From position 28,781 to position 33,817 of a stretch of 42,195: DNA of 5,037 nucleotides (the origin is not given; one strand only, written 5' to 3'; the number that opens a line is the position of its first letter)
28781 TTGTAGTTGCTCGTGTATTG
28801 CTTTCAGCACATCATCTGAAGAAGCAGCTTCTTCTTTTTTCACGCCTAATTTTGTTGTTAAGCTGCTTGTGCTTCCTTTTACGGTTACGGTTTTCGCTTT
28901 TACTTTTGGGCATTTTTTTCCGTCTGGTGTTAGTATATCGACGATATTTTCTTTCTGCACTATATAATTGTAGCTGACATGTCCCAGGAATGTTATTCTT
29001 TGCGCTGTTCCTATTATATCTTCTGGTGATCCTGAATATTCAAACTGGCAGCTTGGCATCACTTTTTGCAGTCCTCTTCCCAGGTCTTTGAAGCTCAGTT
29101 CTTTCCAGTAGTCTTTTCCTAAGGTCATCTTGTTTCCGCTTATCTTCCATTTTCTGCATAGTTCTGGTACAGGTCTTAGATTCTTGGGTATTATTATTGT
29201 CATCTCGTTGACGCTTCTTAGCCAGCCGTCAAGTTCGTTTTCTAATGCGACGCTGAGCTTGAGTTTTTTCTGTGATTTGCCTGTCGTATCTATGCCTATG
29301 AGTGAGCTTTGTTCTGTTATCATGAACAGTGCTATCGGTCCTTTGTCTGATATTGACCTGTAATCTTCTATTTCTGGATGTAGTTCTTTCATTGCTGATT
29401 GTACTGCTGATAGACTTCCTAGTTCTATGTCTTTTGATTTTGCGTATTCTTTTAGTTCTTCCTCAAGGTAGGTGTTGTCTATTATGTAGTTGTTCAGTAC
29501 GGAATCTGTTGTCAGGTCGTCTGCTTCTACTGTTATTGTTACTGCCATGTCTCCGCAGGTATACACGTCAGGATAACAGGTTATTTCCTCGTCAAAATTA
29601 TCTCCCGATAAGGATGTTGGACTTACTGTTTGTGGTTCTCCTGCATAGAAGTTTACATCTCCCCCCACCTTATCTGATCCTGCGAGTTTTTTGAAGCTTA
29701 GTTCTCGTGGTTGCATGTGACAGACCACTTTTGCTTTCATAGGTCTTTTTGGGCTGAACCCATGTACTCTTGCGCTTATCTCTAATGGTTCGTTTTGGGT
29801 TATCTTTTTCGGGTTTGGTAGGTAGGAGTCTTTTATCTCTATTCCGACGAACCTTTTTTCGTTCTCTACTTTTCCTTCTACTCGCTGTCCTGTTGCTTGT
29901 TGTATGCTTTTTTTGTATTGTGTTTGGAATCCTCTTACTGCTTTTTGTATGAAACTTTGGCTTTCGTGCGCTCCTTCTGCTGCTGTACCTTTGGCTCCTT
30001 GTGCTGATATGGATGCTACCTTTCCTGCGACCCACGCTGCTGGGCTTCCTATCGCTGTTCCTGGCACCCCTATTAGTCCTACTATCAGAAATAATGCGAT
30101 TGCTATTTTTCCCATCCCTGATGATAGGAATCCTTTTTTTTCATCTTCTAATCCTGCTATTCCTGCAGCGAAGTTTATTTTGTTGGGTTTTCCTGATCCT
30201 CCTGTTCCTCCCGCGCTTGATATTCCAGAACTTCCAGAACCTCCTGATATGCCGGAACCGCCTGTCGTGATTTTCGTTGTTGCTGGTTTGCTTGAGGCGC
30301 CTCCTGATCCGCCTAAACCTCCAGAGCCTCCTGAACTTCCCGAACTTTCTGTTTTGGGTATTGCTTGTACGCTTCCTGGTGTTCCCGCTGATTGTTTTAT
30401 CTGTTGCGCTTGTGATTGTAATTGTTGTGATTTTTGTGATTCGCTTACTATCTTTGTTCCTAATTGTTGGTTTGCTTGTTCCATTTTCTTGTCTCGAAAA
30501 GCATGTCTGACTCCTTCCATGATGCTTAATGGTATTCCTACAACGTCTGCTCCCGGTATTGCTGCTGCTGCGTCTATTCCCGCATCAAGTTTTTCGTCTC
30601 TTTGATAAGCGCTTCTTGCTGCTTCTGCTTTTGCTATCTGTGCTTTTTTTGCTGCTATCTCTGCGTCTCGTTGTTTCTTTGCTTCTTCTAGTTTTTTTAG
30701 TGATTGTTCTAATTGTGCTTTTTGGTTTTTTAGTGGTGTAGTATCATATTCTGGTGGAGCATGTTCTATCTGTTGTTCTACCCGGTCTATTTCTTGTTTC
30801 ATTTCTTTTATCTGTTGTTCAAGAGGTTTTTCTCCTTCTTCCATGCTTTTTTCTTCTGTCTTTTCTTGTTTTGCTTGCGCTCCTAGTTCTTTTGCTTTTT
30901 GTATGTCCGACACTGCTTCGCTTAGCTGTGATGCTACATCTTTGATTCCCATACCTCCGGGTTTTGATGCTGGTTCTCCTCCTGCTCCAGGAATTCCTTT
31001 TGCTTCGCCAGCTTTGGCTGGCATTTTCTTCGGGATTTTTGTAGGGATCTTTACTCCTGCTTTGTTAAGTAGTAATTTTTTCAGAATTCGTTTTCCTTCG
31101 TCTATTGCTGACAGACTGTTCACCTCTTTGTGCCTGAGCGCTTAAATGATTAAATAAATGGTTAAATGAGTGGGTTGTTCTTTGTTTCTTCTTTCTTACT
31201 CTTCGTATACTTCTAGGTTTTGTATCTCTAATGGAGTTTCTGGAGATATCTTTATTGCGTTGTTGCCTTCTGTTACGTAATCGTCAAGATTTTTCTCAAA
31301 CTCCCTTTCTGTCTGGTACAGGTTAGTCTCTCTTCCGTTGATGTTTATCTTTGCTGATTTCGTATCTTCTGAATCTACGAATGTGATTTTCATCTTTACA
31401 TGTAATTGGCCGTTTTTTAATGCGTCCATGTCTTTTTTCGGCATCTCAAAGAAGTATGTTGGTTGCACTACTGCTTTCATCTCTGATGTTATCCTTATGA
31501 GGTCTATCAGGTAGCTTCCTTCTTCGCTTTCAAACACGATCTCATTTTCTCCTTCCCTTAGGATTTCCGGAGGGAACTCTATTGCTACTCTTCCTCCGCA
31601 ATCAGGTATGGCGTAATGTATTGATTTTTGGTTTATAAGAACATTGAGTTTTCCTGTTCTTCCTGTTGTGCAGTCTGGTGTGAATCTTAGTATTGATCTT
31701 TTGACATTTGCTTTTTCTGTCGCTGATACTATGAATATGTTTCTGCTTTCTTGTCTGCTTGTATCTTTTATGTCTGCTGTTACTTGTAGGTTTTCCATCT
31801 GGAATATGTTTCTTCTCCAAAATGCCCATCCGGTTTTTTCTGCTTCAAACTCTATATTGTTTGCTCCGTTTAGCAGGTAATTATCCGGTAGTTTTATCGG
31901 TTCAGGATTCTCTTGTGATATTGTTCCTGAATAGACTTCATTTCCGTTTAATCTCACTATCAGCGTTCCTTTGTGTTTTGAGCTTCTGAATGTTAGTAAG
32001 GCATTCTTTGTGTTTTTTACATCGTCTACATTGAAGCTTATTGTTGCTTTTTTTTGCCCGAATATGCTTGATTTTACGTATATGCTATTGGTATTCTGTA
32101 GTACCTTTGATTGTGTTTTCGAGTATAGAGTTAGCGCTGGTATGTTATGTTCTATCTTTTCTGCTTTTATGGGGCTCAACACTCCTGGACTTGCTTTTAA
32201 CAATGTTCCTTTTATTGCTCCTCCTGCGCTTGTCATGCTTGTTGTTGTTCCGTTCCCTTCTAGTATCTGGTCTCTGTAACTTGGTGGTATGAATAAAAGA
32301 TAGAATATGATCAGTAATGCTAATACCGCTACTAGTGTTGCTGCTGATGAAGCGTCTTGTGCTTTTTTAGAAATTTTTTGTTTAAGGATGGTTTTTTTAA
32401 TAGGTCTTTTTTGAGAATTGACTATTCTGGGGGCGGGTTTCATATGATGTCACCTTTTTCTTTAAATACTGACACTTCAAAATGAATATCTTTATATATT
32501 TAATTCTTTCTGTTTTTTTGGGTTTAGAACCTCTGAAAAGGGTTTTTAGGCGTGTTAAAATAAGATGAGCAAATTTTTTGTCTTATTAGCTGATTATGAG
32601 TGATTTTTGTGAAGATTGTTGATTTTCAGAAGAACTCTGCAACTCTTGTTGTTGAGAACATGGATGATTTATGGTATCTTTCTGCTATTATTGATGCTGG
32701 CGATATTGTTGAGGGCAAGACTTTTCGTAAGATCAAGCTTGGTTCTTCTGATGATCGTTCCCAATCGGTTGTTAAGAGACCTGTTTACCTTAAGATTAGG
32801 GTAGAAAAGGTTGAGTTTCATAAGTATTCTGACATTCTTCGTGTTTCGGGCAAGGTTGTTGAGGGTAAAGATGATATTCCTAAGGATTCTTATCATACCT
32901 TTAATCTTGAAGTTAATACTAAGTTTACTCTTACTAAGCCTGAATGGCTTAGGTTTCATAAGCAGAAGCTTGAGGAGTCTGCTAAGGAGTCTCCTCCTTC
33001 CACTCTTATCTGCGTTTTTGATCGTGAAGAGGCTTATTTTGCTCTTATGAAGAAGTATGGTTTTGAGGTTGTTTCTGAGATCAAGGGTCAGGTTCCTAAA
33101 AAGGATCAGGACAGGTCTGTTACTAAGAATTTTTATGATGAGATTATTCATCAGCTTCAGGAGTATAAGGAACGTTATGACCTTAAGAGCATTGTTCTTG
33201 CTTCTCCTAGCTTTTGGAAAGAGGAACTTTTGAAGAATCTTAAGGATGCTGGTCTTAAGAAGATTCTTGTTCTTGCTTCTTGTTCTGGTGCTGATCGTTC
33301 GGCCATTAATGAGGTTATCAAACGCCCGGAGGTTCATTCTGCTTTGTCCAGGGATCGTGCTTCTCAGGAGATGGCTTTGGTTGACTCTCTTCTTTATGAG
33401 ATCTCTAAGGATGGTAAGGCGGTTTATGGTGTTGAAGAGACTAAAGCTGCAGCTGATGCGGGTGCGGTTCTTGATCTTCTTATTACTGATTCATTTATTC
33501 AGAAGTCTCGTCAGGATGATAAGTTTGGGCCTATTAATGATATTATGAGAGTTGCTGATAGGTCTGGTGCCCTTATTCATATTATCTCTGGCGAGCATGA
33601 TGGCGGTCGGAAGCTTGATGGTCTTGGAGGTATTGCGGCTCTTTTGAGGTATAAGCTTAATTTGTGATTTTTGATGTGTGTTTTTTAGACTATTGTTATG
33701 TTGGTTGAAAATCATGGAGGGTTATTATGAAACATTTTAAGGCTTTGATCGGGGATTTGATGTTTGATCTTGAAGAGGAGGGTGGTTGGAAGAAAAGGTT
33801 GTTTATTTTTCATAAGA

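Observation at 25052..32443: Five-gene envelope module: one ectodomain fold used four times, tied to a cytoplasmic coiled coil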

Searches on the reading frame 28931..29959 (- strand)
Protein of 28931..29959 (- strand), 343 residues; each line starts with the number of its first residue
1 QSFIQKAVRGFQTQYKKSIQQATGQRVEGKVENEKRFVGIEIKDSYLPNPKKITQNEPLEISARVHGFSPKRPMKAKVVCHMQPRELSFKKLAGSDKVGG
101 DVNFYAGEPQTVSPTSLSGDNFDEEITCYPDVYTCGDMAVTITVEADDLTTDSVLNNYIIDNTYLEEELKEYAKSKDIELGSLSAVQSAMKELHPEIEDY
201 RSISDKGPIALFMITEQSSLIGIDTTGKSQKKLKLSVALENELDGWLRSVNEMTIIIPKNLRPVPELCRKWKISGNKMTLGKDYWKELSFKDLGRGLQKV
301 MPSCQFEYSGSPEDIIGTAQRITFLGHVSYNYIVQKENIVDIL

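Call 58: search_solved_structures(query=A4, max_evalue=10)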
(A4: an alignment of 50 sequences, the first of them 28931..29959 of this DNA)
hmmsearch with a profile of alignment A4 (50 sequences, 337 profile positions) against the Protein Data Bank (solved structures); distinct sequences matched with E-value up to 10: 0.

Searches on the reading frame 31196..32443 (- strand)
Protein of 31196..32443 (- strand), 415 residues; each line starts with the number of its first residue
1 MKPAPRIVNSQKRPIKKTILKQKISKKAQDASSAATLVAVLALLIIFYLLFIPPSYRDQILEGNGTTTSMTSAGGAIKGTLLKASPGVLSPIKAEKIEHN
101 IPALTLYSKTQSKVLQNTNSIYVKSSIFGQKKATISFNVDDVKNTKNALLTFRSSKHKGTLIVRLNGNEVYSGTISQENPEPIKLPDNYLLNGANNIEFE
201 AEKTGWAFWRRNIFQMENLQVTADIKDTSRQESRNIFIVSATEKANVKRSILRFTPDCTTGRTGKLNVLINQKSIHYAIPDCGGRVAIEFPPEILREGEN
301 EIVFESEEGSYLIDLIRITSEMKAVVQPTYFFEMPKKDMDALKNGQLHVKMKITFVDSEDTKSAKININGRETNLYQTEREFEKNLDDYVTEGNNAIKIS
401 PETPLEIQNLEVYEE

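Call 5: search_protein_families(library=pfam, proteins=[window:31196-32443:-], max_evalue=1)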
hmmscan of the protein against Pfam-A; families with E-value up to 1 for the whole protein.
window:31196-32443:- (415 aa): 1 family
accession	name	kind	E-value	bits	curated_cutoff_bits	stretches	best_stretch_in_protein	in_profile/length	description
PF01219.24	DAGK_prokar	-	0.27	11.5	22.3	1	23-51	74-102/102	Prokaryotic diacylglycerol kinase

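Call 6: search_protein_families(library=ncbifam, proteins=[window:31196-32443:-], max_evalue=1)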
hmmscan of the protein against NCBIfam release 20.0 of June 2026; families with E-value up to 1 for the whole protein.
window:31196-32443:- (415 aa): 0 families

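Call 12: search_solved_structures(query=window:31196-32443:-, max_evalue=1)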
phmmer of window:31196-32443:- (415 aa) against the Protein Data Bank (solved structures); distinct sequences matched with E-value up to 1: 3.
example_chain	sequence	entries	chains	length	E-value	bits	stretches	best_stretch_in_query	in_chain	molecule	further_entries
8w9z_A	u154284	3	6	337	0.59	12.4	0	74-136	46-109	DNA-directed RNA polymerase subunit alpha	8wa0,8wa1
6fwy_A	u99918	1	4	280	0.64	12.3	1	131-221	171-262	B-type Cna protein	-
3pxi_a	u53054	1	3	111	0.82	11.9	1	349-387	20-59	Adapter protein mecA 1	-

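Call 23: find_homologous_proteins(query=window:31196-32443:-, max_evalue=0.001)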
Query window:31196-32443:- (415 aa): 59 proteins with E <= 0.001 among 4783 candidates.
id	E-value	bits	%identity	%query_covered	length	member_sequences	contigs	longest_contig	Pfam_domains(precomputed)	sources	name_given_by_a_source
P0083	7.2e-269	909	100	100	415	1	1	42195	-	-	-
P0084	3.4e-163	561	62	94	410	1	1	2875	-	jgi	jgi:hypothetical protein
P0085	7.9e-163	560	60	97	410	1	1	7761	-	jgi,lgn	jgi:hypothetical protein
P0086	3.1e-161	555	61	98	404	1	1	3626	-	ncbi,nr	ncbi:hypothetical protein KY359_04805 [Candidatus Woesearchaeota archaeon]|nr:hypothetical protein [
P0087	1.3e-159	549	62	94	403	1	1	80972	-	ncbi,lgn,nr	ncbi:hypothetical protein JW898_03760 [Candidatus Woesearchaeota archaeon]|nr:hypothetical protein [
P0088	1.3e-158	546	60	96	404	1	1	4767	-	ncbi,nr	ncbi:hypothetical protein KY362_04720 [Candidatus Woesearchaeota archaeon]|nr:hypothetical protein [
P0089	2.1e-157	542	61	93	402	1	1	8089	-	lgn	-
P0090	3.3e-157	542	59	97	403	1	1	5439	-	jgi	jgi:hypothetical protein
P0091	3.9e-157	541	62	94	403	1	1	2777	-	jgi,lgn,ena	-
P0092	5.8e-157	541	60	97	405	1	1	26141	-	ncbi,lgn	-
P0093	1.4e-155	536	60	94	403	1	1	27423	-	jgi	jgi:hypothetical protein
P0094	1.6e-155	536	61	94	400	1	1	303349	-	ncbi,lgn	-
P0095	2.4e-155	535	60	93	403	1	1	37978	-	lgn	-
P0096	1.3e-154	533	61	94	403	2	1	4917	-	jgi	jgi:hypothetical protein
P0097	4.8e-154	531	60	94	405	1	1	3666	-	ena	-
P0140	5.1e-50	189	31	75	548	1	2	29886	-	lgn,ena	-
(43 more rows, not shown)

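Call 43: predict_structure(alignment_id=A3)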
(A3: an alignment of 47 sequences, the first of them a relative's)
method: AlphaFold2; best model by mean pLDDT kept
length: 415 residues; sequences in the alignment: 47
mean_pLDDT: 87.7   pTM: 0.56
mean pLDDT of the five models: 87.7, 87.0, 87.0, 86.7, 86.6
residues with pLDDT >= 90: 308; 70-90: 45; 50-70: 23; < 50: 39
segments of 3 or more residues with pLDDT < 50: 1-4, 6-13, 15-29, 64-75
pLDDT, mean of each block of 10 residues (from residue 1): 44 44 42 74 90 71 48 56 93 82 90 95 96 98 95 97 98 97 97 98 93 97 88 94 92 97 96 97 97 97 95 97 83 96 96 94 96 96 97 96 94 96
secondary structure, 60 per line:
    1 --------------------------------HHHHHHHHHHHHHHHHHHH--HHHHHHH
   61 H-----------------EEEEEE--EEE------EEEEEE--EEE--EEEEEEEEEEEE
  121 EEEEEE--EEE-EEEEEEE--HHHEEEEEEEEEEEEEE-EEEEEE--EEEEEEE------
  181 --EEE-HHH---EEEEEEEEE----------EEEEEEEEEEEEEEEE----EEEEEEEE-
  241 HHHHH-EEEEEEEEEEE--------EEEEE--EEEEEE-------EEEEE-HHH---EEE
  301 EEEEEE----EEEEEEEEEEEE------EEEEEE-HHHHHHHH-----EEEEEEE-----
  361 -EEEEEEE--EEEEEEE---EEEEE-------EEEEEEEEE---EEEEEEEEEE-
elements in order: H33-51 H54-61 E79-84 E87-89 E96-101 E104-106 E109-126 E129-131 E133-139 E145-158 E160-165 E168-174 E183-185 E193-201 E212-227 E232-239 H241-245 E247-257 E266-270 E273-278 E286-290 E298-306 E311-322 E329-334 H336-343 E349-355 E362-368 E371-377 E381-385 E393-401 E405-414

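Call 45: fold_search(model_id=the predicted structure, library=pdb)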
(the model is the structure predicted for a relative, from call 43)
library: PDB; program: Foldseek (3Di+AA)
matches with E <= 10: 1442; with E <= 0.001: 53
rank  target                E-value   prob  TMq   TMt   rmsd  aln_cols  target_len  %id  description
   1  8qqh_BBB              8.5e-09  1.00  0.17  0.08  37.6       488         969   10  Structure of beta-galactosidase from Desulfurococcus amyloliticus (released 2024-08-14)
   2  8qqh_AAA              1.8e-08  1.00  0.16  0.07  37.5       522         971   11  Structure of beta-galactosidase from Desulfurococcus amyloliticus (released 2024-08-14)
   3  5x7o_A                8.1e-08  1.00  0.18  0.07  39.4       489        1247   12  Crystal structure of Paenibacillus sp. 598K alpha-1,6-glucosyltransferase (released 2017-07-26)
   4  6eon                  1.9e-06  0.98  0.14  0.09  34.5       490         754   10  Galactanase BT0290 (released 2017-11-29)
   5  4e8c_A                2.2e-06  1.00  0.17  0.13  18.9       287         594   14  Crystal structure of streptococcal beta-galactosidase in complex with galactose (released 2012-05-30)
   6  5ej1_B                2.6e-06  1.00  0.20  0.13  20.8       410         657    9  Pre-translocation state of bacterial cellulose synthase (released 2016-03-30)
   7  4e8c_B                3.5e-06  1.00  0.18  0.13  18.4       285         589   15  Crystal structure of streptococcal beta-galactosidase in complex with galactose (released 2012-05-30)
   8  3w5f_A                5.3e-06  1.00  0.15  0.09  18.7       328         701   13  Crystal structure of tomato beta-galactosidase 4 (released 2014-01-29)
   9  8h25_A                5.6e-06  1.00  0.18  0.13  18.1       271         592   14  Lacticaseibacillus casei GH35 beta-galactosidase LBCZ_0230 (released 2023-08-16)
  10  4e8d_A                7.6e-06  1.00  0.15  0.11  20.1       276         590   14  Crystal structure of streptococcal beta-galactosidase (released 2012-05-30)
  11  6a48                  8.4e-06  1.00  0.18  0.13  29.3       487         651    7  Crystal structure of reelin N-terminal region (released 2019-06-19)
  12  5eiy_B                9.8e-06  1.00  0.20  0.13  21.4       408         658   10  Bacterial cellulose synthase bound to a substrate analogue (released 2016-03-09)
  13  3w5g_A                1.2e-05  1.00  0.15  0.09  21.4       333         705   13  Crystal structure of tomato beta-galactosidase 4 in complex with galactose (released 2014-01-29)
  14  6ik6_A                1.5e-05  1.00  0.15  0.10  18.8       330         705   13  Crystal structure of Tomato beta-galactosidase (TBG) 4 with beta-1,4-galactobiose (released 2018-11-28)
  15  4w8j                  1.8e-05  0.99  0.16  0.07  24.0       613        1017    6  Structure of the full-length insecticidal protein Cry1Ac reveals intriguing details of toxin packaging into in vivo form (released 2014-09-17)
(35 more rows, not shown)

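Call 66: search_protein_families(library=pfam, alignment_id=A3, max_evalue=1)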
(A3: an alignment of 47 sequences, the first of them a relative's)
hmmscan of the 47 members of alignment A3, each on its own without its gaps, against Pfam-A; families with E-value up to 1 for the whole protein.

A. member 1, P0083 (415 aa): 1 family
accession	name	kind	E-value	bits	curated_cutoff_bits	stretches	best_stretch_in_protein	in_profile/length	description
PF01219.24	DAGK_prokar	-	0.27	11.5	22.3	1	23-51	74-102/102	Prokaryotic diacylglycerol kinase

B. families by the number of members that match (of 47 scanned): 25 families
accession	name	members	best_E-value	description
PF14683.12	CBM-like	9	0.0005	Polysaccharide lyase family 4, domain III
PF01219.24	DAGK_prokar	9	0.016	Prokaryotic diacylglycerol kinase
PF07550.17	Shr-like_HID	6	0.001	Heme-binding protein Shr-like, Hb-interacting domain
PF20620.4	DUF6805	5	0.017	Family of unknown function (DUF6805)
PF20545.3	DUF6759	2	0.042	Domain of unknown function (DUF6759)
PF16990.11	CBM_35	1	0.0043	Carbohydrate binding module (family 35)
PF22418.2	EhRGS-RhoGEF_PH-like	1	0.0086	EhRGS-RhoGEF PH domain-like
PF04591.17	DUF596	1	0.0099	Protein of unknown function, DUF596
PF22820.2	TcaA_3rd_4th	1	0.016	TcaA protein 3rd/4th domain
PF03547.23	Mem_trans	1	0.019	Membrane transport protein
PF02837.24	Glyco_hydro_2_N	1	0.029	Glycosyl hydrolases family 2, sugar binding domain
PF14830.12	Haemocyan_bet_s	1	0.034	Haemocyanin beta-sandwich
PF06157.16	DUF973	1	0.054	Protein of unknown function (DUF973)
PF09586.16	YfhO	1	0.057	Bacterial membrane protein YfhO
PF22564.2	HAAS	1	0.065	HAAS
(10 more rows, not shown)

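Call 76: search_protein_families(library=phrogs, proteins=[window:31196-32443:-], max_evalue=0.01)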
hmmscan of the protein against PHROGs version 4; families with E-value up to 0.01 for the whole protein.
window:31196-32443:- (415 aa): 0 families

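Call 77: search_protein_families(library=padloc, proteins=[window:31196-32443:-], max_evalue=0.01)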
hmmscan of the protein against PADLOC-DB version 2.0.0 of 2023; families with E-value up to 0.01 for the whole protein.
window:31196-32443:- (415 aa): 0 families

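Call 82: search_protein_families(library=pfam, proteins=[P0140], max_evalue=0.01)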
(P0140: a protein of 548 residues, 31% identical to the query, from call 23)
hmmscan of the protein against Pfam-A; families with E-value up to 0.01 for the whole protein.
P0140 (548 aa): 1 family
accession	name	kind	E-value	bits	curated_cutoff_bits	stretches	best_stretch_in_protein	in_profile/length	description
PF04591.17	DUF596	-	0.0099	16.5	25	0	115-161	23-69/69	Protein of unknown function, DUF596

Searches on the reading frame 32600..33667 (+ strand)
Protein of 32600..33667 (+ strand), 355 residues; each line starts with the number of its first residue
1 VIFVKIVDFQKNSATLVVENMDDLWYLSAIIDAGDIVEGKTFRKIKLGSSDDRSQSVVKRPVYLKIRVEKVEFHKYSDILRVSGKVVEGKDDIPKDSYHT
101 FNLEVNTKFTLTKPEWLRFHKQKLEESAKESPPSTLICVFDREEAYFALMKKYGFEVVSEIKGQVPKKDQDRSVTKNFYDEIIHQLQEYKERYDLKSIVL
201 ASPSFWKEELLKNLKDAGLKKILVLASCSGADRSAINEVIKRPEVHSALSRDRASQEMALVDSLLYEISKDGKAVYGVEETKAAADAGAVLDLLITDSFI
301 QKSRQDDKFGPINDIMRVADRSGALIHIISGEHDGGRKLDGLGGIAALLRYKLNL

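Call 9: search_protein_families(library=pfam, proteins=[window:32600-33667:+], max_evalue=0.01)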
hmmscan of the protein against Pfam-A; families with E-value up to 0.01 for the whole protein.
window:32600-33667:+ (355 aa): 3 families
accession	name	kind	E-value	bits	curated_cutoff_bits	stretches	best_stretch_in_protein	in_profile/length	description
PF03463.20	eRF1_1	-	8.1e-31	107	23.8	1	10-127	12-122/123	eRF1 domain 1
PF03465.20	eRF1_3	-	1.7e-21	77.1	25.8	1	255-353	2-106/106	eRF1 domain 3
PF03464.20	eRF1_2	-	4.9e-14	53.2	27.1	1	137-249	4-131/133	eRF1 domain 2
